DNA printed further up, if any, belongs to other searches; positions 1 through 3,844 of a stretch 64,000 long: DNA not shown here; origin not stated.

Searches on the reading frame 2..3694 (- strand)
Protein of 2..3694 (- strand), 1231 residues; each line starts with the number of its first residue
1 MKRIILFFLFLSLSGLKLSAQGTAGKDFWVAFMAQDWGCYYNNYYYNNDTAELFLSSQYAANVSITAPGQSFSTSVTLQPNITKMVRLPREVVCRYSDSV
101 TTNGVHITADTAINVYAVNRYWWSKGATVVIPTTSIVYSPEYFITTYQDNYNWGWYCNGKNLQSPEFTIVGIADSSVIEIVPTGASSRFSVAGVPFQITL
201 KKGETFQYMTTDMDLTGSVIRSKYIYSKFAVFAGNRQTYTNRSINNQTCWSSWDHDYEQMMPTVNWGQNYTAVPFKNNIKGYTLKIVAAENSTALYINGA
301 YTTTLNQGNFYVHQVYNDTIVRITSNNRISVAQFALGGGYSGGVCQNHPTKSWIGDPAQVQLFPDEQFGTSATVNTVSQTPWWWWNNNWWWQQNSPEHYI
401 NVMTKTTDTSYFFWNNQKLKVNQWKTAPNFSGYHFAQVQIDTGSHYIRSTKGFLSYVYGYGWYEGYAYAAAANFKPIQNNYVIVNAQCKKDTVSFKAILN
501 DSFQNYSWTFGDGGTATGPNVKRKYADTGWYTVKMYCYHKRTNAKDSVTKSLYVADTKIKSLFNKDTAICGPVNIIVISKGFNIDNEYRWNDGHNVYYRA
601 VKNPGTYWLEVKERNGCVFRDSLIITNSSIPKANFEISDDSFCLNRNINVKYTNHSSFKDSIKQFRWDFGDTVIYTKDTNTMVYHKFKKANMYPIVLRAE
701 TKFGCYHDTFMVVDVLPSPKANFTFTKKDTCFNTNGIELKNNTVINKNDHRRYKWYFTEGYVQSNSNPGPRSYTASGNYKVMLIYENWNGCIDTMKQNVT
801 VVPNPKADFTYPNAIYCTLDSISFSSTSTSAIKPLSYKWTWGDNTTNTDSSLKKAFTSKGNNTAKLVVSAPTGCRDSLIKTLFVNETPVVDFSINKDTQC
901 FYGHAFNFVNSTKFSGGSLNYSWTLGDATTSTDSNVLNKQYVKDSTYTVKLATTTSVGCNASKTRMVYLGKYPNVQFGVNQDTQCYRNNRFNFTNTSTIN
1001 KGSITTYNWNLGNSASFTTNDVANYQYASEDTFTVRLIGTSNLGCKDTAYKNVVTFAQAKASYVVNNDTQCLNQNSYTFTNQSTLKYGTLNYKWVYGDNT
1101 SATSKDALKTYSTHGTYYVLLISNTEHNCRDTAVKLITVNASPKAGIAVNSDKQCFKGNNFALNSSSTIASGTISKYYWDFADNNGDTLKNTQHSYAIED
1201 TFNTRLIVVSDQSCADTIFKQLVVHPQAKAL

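Call 24: search_protein_families(library=pfam, proteins=[window:2-3694:-], max_evalue=0.001)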
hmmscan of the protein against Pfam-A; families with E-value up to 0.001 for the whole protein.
window:2-3694:- (1231 aa): 3 families
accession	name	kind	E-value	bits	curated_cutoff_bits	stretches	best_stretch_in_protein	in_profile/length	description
PF18911.6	PKD_4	-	1.2e-62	208.4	27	7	475-536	3-67/85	PKD domain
PF17517.7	IgGFc_binding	-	2.2e-45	155.6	25.6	1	127-459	2-297/297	IgGFc binding protein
PF00801.26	PKD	-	1.7e-27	95.7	23.5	1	491-543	15-71/80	PKD domain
